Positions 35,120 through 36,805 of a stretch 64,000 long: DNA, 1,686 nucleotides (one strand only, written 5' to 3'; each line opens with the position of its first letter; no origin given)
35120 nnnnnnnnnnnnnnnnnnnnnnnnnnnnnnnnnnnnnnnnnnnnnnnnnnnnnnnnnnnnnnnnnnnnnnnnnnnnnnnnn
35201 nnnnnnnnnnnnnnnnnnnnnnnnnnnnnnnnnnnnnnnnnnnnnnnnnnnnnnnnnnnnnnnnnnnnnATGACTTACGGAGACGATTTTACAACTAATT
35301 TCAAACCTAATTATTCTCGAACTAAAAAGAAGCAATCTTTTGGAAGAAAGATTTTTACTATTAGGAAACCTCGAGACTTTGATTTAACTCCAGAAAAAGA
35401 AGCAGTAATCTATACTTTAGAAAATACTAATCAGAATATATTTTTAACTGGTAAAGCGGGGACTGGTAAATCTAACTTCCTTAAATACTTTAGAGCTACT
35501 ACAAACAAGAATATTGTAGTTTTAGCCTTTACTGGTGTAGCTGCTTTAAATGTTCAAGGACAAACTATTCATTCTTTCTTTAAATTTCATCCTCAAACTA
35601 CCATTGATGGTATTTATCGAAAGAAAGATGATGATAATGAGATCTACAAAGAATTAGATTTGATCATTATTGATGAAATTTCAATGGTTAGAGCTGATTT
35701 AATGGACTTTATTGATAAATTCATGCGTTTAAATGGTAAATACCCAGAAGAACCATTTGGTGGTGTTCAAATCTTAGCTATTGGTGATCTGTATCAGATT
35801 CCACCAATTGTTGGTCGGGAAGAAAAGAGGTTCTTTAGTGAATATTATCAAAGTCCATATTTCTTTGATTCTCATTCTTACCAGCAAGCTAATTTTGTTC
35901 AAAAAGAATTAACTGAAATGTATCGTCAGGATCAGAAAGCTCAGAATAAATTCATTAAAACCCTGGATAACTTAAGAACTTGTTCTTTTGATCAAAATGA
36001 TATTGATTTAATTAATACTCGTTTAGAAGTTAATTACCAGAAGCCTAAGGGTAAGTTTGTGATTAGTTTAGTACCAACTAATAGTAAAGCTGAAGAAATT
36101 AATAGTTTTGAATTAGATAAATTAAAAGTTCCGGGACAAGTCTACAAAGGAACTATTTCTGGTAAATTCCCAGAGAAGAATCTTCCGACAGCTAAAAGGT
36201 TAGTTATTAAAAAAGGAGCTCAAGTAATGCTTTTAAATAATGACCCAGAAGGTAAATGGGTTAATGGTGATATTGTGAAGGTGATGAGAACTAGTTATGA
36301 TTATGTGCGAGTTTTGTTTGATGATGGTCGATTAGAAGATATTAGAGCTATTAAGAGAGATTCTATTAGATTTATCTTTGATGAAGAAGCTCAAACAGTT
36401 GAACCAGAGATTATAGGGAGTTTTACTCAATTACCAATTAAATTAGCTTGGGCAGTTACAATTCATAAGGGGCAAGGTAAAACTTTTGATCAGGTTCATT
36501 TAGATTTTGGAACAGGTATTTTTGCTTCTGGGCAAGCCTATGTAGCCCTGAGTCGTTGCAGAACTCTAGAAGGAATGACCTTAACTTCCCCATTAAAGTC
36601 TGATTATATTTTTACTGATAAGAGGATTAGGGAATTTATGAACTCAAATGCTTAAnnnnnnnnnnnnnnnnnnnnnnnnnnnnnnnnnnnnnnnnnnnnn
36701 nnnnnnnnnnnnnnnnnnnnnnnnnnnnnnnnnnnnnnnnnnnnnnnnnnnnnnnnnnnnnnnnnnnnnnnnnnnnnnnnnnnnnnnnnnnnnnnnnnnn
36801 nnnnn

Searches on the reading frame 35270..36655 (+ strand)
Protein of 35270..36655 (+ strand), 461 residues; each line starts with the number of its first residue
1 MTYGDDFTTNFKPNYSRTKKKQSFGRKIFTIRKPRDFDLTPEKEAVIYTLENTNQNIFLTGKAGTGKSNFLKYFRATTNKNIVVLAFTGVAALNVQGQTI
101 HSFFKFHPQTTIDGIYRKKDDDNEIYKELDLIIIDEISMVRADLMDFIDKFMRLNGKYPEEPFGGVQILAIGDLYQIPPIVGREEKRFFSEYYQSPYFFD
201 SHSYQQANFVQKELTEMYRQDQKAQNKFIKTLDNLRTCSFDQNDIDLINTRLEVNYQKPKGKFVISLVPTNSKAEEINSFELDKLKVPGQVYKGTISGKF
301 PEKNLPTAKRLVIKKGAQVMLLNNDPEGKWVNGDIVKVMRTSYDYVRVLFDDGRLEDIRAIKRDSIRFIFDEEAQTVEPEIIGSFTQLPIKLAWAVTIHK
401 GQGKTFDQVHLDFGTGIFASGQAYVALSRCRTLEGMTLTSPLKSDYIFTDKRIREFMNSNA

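Call 3: search_protein_families(library=pfam, proteins=[window:35270-36655:+], max_evalue=0.01)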
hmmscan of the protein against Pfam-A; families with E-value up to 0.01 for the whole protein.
window:35270-36655:+ (461 aa): 11 families
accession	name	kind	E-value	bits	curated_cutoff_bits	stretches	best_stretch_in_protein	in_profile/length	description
PF05970.20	PIF1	-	1.8e-27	96.8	25.9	1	49-241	17-218/223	PIF1-like helicase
PF13245.12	AAA_19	-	3.3e-13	50.4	25.1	1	50-180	7-132/134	AAA domain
PF13604.12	AAA_30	-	2.5e-12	47.4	27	1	43-150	7-110/191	AAA domain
PF02689.20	Herpes_Helicase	-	9.9e-07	27.6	27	1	394-450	731-788/808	Helicase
PF13479.12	AAA_24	-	1.1e-06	29.1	27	1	54-150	2-86/195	AAA domain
PF13401.12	AAA_22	-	0.00082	20.1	27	0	53-161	4-111/130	AAA domain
PF07728.20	AAA_5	-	0.0034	17.8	22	0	56-100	1-47/139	AAA domain (dynein-related subfamily)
PF13538.12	UvrD_C_2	-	0.0039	17.4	27.4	1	392-416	1-25/52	UvrD-like helicase C-terminal domain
PF21530.3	Pif1_2B_dom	-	0.004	17.3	23.9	1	305-338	10-44/47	DNA helicase Pif1, 2B domain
PF00910.28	RNA_helicase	-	0.0064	17.4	21.5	0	57-132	1-74/105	RNA helicase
PF13173.12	AAA_14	-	0.0073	16.7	27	0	54-152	2-85/129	AAA domain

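Call 10: search_protein_families(library=ncbifam, proteins=[window:35270-36655:+], max_evalue=0.01)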
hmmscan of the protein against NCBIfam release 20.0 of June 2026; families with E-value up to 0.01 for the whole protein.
window:35270-36655:+ (461 aa): 8 families
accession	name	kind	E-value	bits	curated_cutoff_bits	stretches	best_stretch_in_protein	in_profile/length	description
TIGR01448.2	helicase_RecD2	equivalog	7.2e-18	64.1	500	2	19-179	297-449/713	SF1B family DNA helicase RecD2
TIGR01447.1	recD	equivalog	1.6e-12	46.8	310.15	2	86-181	226-305/597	exodeoxyribonuclease V subunit alpha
TIGR02768.1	TraA_Ti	equivalog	6.6e-12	44.5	590.45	2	307-431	608-708/751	Ti-type conjugative transfer relaxase TraA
NF010464.0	PRK13889.1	subfamily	2.9e-11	42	1015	1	351-432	619-695/992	conjugal transfer relaxase TraA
NF008127.0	PRK10875.1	equivalog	0.0006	18.4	671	0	390-411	540-561/619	exodeoxyribonuclease V subunit alpha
TIGR01618.1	phage_P_loop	hypoth_equivalog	0.0016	18.1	138.75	1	50-150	8-103/220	phage nucleotide-binding protein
TIGR02759.1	TraD_Ftype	equivalog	0.0017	17.2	521.35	0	163-217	435-489/566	type IV conjugative transfer system coupling protein TraD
NF041815.1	Avs4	equivalog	0.0017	15.6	1500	1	46-115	194-263/1579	AVAST type 4 anti-phage nuclease Avs4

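Call 11: search_protein_families(library=padloc, proteins=[window:35270-36655:+], max_evalue=0.01)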
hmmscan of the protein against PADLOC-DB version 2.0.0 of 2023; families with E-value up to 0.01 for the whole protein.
window:35270-36655:+ (461 aa): 11 families
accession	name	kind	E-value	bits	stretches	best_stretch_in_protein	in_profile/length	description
PDLC05064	PDC-S68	-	7.4e-20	68.3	2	53-183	699-828/1273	-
PDLC01734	typeIV_RecD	-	2.1e-16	57.3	1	20-145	321-451/763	RecD_0_IVD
PDLC05065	PDC-S68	-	3.1e-15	53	2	42-180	609-745/1221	-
PDLC01148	RecD_like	-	1.2e-14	51.5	1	31-145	306-420/719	RecD/Tra ATPase fused to N-terminal HHH domain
PDLC05035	PDC-S53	-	1.3e-14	51.3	2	40-181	496-619/900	-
PDLC05066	PDC-S68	-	1.8e-11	40.8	2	58-182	597-722/1202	-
PDLC04476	PDC-M16A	-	2.9e-11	40.5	1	50-343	20-327/691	-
PDLC04475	PDC-M16A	-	6.4e-08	29.6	1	36-247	9-242/721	-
PDLC00287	PtuA1|PtuA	-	0.00038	17.3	1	37-77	204-244/584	AAA ATPase domain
PDLC04474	PDC-M16A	-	0.00079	15.9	0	385-412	641-668/917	-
PDLC04472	PDC-M16A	-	0.0066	12.8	0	39-107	220-296/930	-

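Call 12: search_protein_families(library=phrogs, proteins=[window:35270-36655:+], max_evalue=0.01)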
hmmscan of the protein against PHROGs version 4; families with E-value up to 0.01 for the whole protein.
window:35270-36655:+ (461 aa): 8 families
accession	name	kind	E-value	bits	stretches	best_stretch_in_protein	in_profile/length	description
phrog_325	-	DNA, RNA and nucleotide metabolism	2.7e-76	258.7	1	30-459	462-889/986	Dda-like helicase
phrog_30356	-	DNA, RNA and nucleotide metabolism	6.6e-50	171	2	54-348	18-310/823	helicase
phrog_4412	-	DNA, RNA and nucleotide metabolism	7.1e-21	75.2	2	19-180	311-463/743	exonuclease V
phrog_25471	-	unknown function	1e-07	33.1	1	46-152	13-144/162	-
phrog_2666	-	head and packaging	0.0022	17.7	1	39-102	306-373/555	terminase large subunit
phrog_170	-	other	0.0058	17.1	1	29-68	65-104/323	PhoH-like phosphate starvation-inducible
phrog_124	-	DNA, RNA and nucleotide metabolism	0.0062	16.9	0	50-148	39-128/382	Sak4-like ssDNA annealing protein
phrog_14719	-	unknown function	0.0066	15.5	1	51-78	296-323/833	-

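Call 24: find_homologous_proteins(query=window:35270-36655:+, max_evalue=1e-10)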
Query window:35270-36655:+ (461 aa): 8000 proteins with E <= 1e-10 among 8000 candidates; the best 120 are listed.
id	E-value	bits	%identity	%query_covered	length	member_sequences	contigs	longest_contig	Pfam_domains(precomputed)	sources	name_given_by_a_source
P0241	0.0e+0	1043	100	100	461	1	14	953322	PF13479.13,PF05970.21,PF13604.13,PF13245.13,PF02689.21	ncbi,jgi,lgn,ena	jgi:ATP-dependent DNA helicase PIF1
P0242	8.6e-241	817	78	98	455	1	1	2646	PF13479.13,PF05970.21,PF13604.13,PF13245.13,PF02689.21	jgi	-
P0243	5.9e-240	814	76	100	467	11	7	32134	PF13479.13,PF05970.21,PF13604.13,PF13245.13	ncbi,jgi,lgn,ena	-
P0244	4.9e-238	808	77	98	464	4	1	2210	PF13479.13,PF05970.21,PF13604.13,PF13245.13,PF02689.21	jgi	jgi:ATP-dependent DNA helicase PIF1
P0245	3.8e-226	769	74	98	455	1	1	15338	PF13479.13,PF05970.21,PF13604.13,PF13245.13,PF02689.21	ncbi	-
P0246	1.4e-204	698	69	95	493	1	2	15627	PF13479.13,PF05970.21,PF13604.13,PF13245.13,PF02689.21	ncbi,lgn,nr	ncbi:AAA family ATPase [bacterium]|nr:AAA family ATPase [bacterium]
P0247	1.8e-200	684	68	95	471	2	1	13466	PF13479.13,PF05970.21,PF13604.13,PF13245.13,PF02689.21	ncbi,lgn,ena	ncbi:MAG: AAA family ATPase [Patescibacteria group bacterium]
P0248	1.9e-199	681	68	93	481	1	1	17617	PF13479.13,PF05970.21,PF13604.13,PF13245.13,PF02689.21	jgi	jgi:ATP-dependent DNA helicase PIF1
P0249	3.3e-199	680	67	95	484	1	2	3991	PF13479.13,PF05970.21,PF13604.13,PF13245.13,PF02689.21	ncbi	-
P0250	2.3e-198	677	68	95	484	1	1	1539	PF13479.13,PF05970.21,PF13604.13,PF13245.13,PF02689.21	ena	-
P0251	5.3e-198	676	67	96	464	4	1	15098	PF13479.13,PF05970.21,PF13604.13,PF13245.13,PF02689.21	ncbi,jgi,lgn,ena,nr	ncbi:AAA family ATPase [bacterium]|nr:MAG: AAA family ATPase [bacterium]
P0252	1.9e-197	674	67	95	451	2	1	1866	PF13479.13,PF05970.21,PF13604.13,PF13245.13,PF02689.21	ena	-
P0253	2.0e-197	674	66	95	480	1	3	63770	PF13479.13,PF05970.21,PF13604.13,PF13245.13,PF02689.21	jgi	-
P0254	8.7e-196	669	67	95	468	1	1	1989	PF13479.13,PF05970.21,PF13604.13,PF13245.13,PF02689.21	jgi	-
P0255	2.7e-195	667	67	94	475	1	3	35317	PF13479.13,PF05970.21,PF13604.13,PF13245.13,PF02689.21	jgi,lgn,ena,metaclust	metaclust:\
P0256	7.4e-194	663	68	93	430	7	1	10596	PF13479.13,PF05970.21,PF01443.25,PF13604.13,PF13245.13,PF02689.21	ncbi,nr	ncbi:MAG: hypothetical protein A2507_02645 [Candidatus Magasanikbacteria bacterium RIFOXYD12_FULL_33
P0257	1.1e-192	659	66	94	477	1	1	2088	PF13479.13,PF05970.21,PF13604.13,PF13245.13,PF13401.13,PF02689.21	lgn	-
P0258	2.7e-192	657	64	95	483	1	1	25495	PF13479.13,PF05970.21,PF13604.13,PF13245.13,PF02689.21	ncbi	-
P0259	4.1e-192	657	66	94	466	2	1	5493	PF13479.13,PF05970.21,PF13604.13,PF13245.13,PF02689.21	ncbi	-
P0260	4.2e-192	657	65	94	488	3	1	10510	PF13479.13,PF05970.21,PF13604.13,PF13245.13,PF02689.21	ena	-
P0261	7.4e-192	656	65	94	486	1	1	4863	PF13479.13,PF05970.21,PF13604.13,PF13245.13,PF13401.13,PF02689.21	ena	-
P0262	7.4e-192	656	68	92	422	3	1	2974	PF13479.13,PF05970.21,PF13604.13,PF13245.13,PF02689.21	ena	-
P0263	1.5e-190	652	65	95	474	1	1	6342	PF13479.13,PF05970.21,PF01443.25,PF13604.13,PF13245.13,PF02689.21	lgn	-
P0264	2.6e-190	651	64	95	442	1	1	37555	PF13479.13,PF05970.21,PF13604.13,PF13245.13,PF02689.21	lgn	-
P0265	1.0e-189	649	66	93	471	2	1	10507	PF13479.13,PF05970.21,PF13604.13,PF13245.13,PF02689.21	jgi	jgi:ATP-dependent DNA helicase PIF1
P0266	1.1e-189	649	65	93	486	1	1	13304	PF05970.21,PF13604.13,PF13245.13,PF02689.21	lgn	-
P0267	1.8e-189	648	65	93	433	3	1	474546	PF13538.13,PF05970.21,PF13604.13,PF13245.13,PF02689.21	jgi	-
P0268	6.1e-188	643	66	92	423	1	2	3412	PF13479.13,PF05970.21,PF01443.25,PF13604.13,PF13245.13,PF02689.21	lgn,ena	-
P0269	8.8e-188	642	65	94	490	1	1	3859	PF13479.13,PF05970.21,PF01443.25,PF13604.13,PF13245.13,PF02689.21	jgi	jgi:hypothetical protein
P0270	1.2e-187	642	64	95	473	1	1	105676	PF13479.13,PF05970.21,PF01443.25,PF13604.13,PF13245.13,PF02689.21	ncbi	-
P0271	5.1e-186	637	65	95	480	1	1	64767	PF13479.13,PF05970.21,PF01443.25,PF13604.13,PF13245.13,PF13401.13,PF02689.21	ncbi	-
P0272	1.2e-185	635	62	99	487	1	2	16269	PF13479.13,PF05970.21,PF13604.13,PF13245.13,PF02689.21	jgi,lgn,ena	-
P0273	4.7e-185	634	64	95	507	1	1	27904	PF13479.13,PF05970.21,PF01443.25,PF13604.13,PF13245.13,PF02689.21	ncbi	-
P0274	4.1e-184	630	63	94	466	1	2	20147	PF13479.13,PF05970.21,PF01443.25,PF13604.13,PF13245.13,PF02689.21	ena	-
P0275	4.0e-182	624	62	95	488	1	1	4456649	PF13479.13,PF05970.21,PF13604.13,PF13245.13,PF02689.21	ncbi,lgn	ncbi:MAG: DEAD/DEAH box helicase [Candidatus Zixiibacteriota bacterium]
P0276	3.1e-178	611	61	96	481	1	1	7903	PF13479.13,PF05970.21,PF13604.13,PF13245.13,PF02689.21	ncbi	-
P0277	2.0e-177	608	62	94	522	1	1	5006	PF13538.13,PF13479.13,PF05970.21,PF01443.25,PF13604.13,PF13245.13,PF02689.21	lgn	-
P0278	4.1e-173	594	61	93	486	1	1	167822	PF13479.13,PF05970.21,PF13604.13,PF13245.13,PF02689.21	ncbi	-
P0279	2.7e-172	591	69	82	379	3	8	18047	PF05970.21,PF13245.13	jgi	-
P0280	4.3e-171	587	58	94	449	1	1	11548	PF13479.13,PF05970.21,PF13604.13,PF13245.13,PF02689.21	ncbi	-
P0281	1.6e-168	579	66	82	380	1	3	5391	PF05970.21,PF13245.13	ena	-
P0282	2.8e-168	578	66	82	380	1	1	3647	PF05970.21,PF13245.13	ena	-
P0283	9.2e-168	577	58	97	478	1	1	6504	PF13479.13,PF05970.21,PF01443.25,PF13604.13,PF13245.13,PF13401.13,PF02689.21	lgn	-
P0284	1.4e-167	576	57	97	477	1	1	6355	PF13479.13,PF05970.21,PF01443.25,PF13604.13,PF13245.13,PF02689.21,PF07728.21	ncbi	-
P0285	4.7e-167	574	59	95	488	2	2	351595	PF13479.13,PF05970.21,PF13604.13,PF13245.13,PF13401.13,PF02689.21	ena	-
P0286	2.2e-166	572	65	81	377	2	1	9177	PF05970.21,PF13245.13,PF02689.21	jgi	-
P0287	1.2e-165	570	59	96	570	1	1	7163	PF13479.13,PF05970.21,PF13604.13,PF13245.13,PF02689.21,PF13191.13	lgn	-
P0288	5.3e-165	567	59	95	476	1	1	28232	PF13479.13,PF05970.21,PF13604.13,PF13245.13,PF02689.21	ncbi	-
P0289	6.8e-165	567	65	82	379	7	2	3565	PF05970.21,PF13245.13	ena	-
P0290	1.2e-163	563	57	97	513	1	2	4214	PF05970.21,PF13604.13,PF13245.13,PF02689.21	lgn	-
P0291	2.6e-162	559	64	82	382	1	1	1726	PF05970.21,PF13245.13,PF02689.21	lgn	-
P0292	3.1e-161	555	55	98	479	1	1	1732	PF05970.21,PF01443.25,PF13604.13,PF13245.13,PF13401.13,PF02689.21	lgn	-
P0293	1.9e-159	549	55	94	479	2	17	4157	PF05970.21,PF13604.13,PF13245.13,PF13401.13,PF02689.21,PF07728.21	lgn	-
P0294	2.9e-152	525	54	94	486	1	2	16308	PF13479.13,PF05970.21,PF13604.13,PF13245.13,PF13401.13,PF02689.21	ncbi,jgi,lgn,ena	-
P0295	3.6e-152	525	54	94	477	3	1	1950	PF13479.13,PF05970.21,PF13604.13,PF13245.13,PF13401.13,PF02689.21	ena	-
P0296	9.8e-152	524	55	96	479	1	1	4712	PF05970.21,PF13604.13,PF13245.13,PF13401.13,PF02689.21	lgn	-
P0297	1.6e-151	523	54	97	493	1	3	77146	PF13479.13,PF05970.21,PF01443.25,PF13604.13,PF13245.13,PF02689.21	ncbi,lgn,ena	-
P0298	5.5e-151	521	60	84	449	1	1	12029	PF13479.13,PF05970.21,PF13604.13,PF13245.13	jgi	jgi:ATP-dependent DNA helicase PIF1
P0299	1.8e-149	516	54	95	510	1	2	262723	PF05970.21,PF13604.13,PF13245.13,PF02689.21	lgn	-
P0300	2.6e-148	512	53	96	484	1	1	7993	PF13479.13,PF05970.21,PF13604.13,PF13245.13,PF02689.21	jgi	-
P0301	2.6e-148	512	53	96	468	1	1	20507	PF05970.21,PF13604.13,PF13245.13,PF02689.21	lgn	-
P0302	4.8e-148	512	56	93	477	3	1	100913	PF05970.21,PF13604.13,PF13245.13,PF13401.13,PF02689.21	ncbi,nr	ncbi:AAA family ATPase [Candidatus Kaiserbacteria bacterium]|nr:AAA family ATPase [Candidatus Kaiser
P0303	9.2e-148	511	55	94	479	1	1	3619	PF05970.21,PF01443.25,PF13604.13,PF13245.13,PF02689.21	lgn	-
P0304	1.0e-147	510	53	96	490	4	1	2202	PF13538.13,PF13479.13,PF05970.21,PF13604.13,PF13245.13,PF13401.13,PF02689.21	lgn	-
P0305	1.7e-147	510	53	95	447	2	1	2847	PF05970.21,PF13604.13,PF13245.13,PF13401.13,PF02689.21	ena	-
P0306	4.4e-147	508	53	98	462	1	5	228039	PF13479.13,PF05970.21,PF13604.13,PF13245.13,PF02689.21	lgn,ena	-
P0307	5.1e-147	508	53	97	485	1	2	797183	PF05970.21,PF13604.13,PF13245.13,PF02689.21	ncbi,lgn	-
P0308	5.4e-147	508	52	99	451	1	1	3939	PF13479.13,PF05970.21,PF13604.13,PF13245.13,PF13401.13,PF02689.21,PF13191.13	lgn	-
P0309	1.2e-146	507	53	96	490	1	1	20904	PF13538.13,PF13479.13,PF05970.21,PF13604.13,PF13245.13,PF13401.13,PF02689.21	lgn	-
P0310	1.4e-146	507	54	95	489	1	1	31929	PF13479.13,PF05970.21,PF13604.13,PF13245.13,PF13401.13,PF02689.21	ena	-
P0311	3.6e-146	505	54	94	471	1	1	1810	PF05970.21,PF13604.13,PF13245.13,PF02689.21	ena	-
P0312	5.6e-146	505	55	94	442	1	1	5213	PF13479.13,PF05970.21,PF01443.25,PF13604.13,PF13245.13,PF18335.8,PF02689.21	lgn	-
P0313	8.3e-146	504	53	95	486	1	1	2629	PF05970.21,PF13604.13,PF13245.13,PF13401.13,PF02689.21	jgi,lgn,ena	-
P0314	1.4e-145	503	53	96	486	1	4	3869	PF05970.21,PF13604.13,PF13245.13,PF13401.13,PF02689.21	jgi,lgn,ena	-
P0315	1.5e-144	500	54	94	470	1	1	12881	PF05970.21,PF13604.13,PF13245.13,PF02689.21,PF21530.4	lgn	-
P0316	1.6e-144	500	52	95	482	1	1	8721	PF05970.21,PF13604.13,PF13245.13,PF13401.13,PF02689.21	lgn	-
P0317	2.5e-144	499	52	95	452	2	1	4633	PF13479.13,PF05970.21,PF01443.25,PF13604.13,PF13245.13,PF13401.13,PF02689.21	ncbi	-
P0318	2.6e-144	499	54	96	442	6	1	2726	PF13538.13,PF05970.21,PF01443.25,PF13604.13,PF13245.13,PF13401.13,PF02689.21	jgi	jgi:ATP-dependent exoDNAse (exonuclease V) alpha subunit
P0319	2.7e-144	499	52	96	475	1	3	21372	PF05970.21,PF13604.13,PF13245.13,PF13401.13,PF02689.21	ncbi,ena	-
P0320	1.4e-143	497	53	95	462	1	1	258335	PF05970.21,PF13604.13,PF13245.13,PF13401.13,PF02689.21,PF21530.4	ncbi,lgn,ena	-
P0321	2.5e-142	493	53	92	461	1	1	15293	PF05970.21,PF13604.13,PF13245.13,PF02689.21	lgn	-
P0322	3.0e-142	492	53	94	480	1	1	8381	PF13479.13,PF05970.21,PF01443.25,PF13604.13,PF13245.13,PF13401.13,PF02689.21,PF13191.13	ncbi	-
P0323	6.3e-142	491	52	95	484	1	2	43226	PF05970.21,PF13604.13,PF13245.13,PF13401.13,PF02689.21,PF21530.4,PF13191.13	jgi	jgi:ATP-dependent DNA helicase PIF1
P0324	1.3e-141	490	53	94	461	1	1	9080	PF13479.13,PF05970.21,PF13604.13,PF13245.13,PF02689.21,PF21530.4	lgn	-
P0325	1.5e-141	490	51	97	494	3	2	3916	PF05970.21,PF13604.13,PF13245.13,PF02689.21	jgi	jgi:ATP-dependent exoDNAse (exonuclease V) alpha subunit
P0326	3.5e-141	489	51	96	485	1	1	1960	PF13479.13,PF05970.21,PF13604.13,PF13245.13,PF13401.13,PF02689.21,PF13191.13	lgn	-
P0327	6.4e-141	488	53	92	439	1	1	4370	PF05970.21,PF01443.25,PF13604.13,PF13245.13,PF18335.8,PF02689.21,PF21530.4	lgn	-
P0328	6.5e-141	488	51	97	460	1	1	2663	PF05970.21,PF13604.13,PF13245.13,PF02689.21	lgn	-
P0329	5.8e-138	478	53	91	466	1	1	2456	PF05970.21,PF13604.13,PF13245.13,PF13401.13,PF02689.21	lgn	-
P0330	1.9e-137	477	52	92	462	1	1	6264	PF05970.21,PF13604.13,PF13245.13,PF13401.13,PF02689.21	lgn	-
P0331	4.5e-137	475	53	94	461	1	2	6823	PF13479.13,PF05970.21,PF13604.13,PF13245.13,PF13401.13,PF02689.21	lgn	-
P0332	2.2e-136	473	52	93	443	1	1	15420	PF05970.21,PF13604.13,PF13245.13,PF02689.21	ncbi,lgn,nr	ncbi:MAG: AAA family ATPase [Candidatus Pacebacteria bacterium]|nr:AAA family ATPase [Candidatus Pac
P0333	9.2e-136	471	52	91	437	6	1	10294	PF13479.13,PF05970.21,PF01443.25,PF13604.13,PF13245.13,PF13401.13,PF02689.21,PF21530.4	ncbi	-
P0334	1.5e-135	470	51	96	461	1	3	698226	PF05970.21,PF13604.13,PF13245.13,PF02689.21,PF21530.4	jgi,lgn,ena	-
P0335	2.4e-135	470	51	94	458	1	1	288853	PF13479.13,PF05970.21,PF13604.13,PF13245.13,PF02689.21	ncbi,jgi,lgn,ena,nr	ncbi:DEAD/DEAH box helicase [bacterium]|nr:DEAD/DEAH box helicase [bacterium]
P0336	2.7e-135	470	63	70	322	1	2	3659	PF05970.21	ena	-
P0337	3.4e-135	469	51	95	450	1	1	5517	PF05970.21,PF01443.25,PF13604.13,PF13245.13,PF13401.13,PF02689.21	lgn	-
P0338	8.3e-135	468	50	97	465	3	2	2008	PF13479.13,PF05970.21,PF13604.13,PF13245.13,PF02689.21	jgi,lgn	-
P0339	2.1e-134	467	49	95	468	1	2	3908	PF05970.21,PF13604.13,PF13245.13,PF13401.13,PF02689.21,PF13191.13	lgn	-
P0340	4.0e-134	466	51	91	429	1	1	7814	PF05970.21,PF01443.25,PF13604.13,PF13245.13,PF02689.21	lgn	-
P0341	6.4e-134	465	48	99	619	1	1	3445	PF05970.21,PF01443.25,PF13604.13,PF13245.13,PF13401.13,PF02689.21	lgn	-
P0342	8.3e-134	465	51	96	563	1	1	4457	PF13538.13,PF05970.21,PF13604.13,PF13245.13,PF02689.21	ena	-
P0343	1.1e-132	461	50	96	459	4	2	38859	PF13479.13,PF05970.21,PF13604.13,PF13245.13,PF13401.13,PF02689.21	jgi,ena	jgi:ATP-dependent exoDNAse (exonuclease V) alpha subunit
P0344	3.2e-132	459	50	94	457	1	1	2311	PF13479.13,PF05970.21,PF13604.13,PF13245.13,PF13401.13,PF02689.21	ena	-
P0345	3.7e-132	459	52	94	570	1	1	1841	PF05970.21,PF13604.13,PF13245.13,PF02689.21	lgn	-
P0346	6.7e-132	458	-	-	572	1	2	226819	PF13479.13,PF05970.21,PF13604.13,PF13245.13,PF02689.21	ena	-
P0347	6.7e-132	458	-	-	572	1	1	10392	PF13479.13,PF05970.21,PF13604.13,PF13245.13,PF02689.21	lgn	-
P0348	7.4e-132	458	50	94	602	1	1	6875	PF05970.21,PF13604.13,PF13245.13,PF13401.13,PF02689.21,PF13191.13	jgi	jgi:ATP-dependent DNA helicase PIF1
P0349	9.4e-132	458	50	93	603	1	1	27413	PF05970.21,PF01443.25,PF13604.13,PF13245.13,PF02689.21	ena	-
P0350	1.2e-131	457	53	91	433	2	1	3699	PF13538.13,PF05970.21,PF01443.25,PF13604.13,PF13245.13,PF18335.8,PF13191.13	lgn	-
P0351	1.6e-131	457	-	-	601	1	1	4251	PF13479.13,PF05970.21,PF13604.13,PF13245.13,PF02689.21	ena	-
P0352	1.6e-131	457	50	91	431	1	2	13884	PF13479.13,PF05970.21,PF01443.25,PF13604.13,PF13245.13,PF18335.8,PF13401.13,PF02689.21,PF07728.21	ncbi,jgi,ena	-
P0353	1.9e-131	457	51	94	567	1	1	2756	PF13538.13,PF05970.21,PF13604.13,PF13245.13,PF02689.21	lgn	-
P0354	2.0e-131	457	50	96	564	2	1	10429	PF13538.13,PF05970.21,PF13604.13,PF13245.13,PF02689.21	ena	-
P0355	2.1e-131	457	-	-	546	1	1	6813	PF05970.21,PF13604.13,PF13245.13,PF13401.13,PF02689.21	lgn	-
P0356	2.1e-131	457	51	96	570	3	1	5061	PF05970.21,PF13604.13,PF13245.13,PF02689.21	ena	-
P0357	2.2e-131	457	49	97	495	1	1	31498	PF05970.21,PF13604.13,PF13245.13,PF02689.21,PF13191.13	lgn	-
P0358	3.3e-131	456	49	92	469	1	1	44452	PF05970.21,PF13604.13,PF13245.13,PF02689.21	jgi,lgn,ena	-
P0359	5.2e-131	455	-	-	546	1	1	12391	PF13479.13,PF05970.21,PF13604.13,PF13245.13,PF13401.13,PF02689.21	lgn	-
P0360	5.8e-131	455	-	-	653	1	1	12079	PF13479.13,PF05970.21,PF13604.13,PF13245.13,PF13401.13,PF02689.21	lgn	-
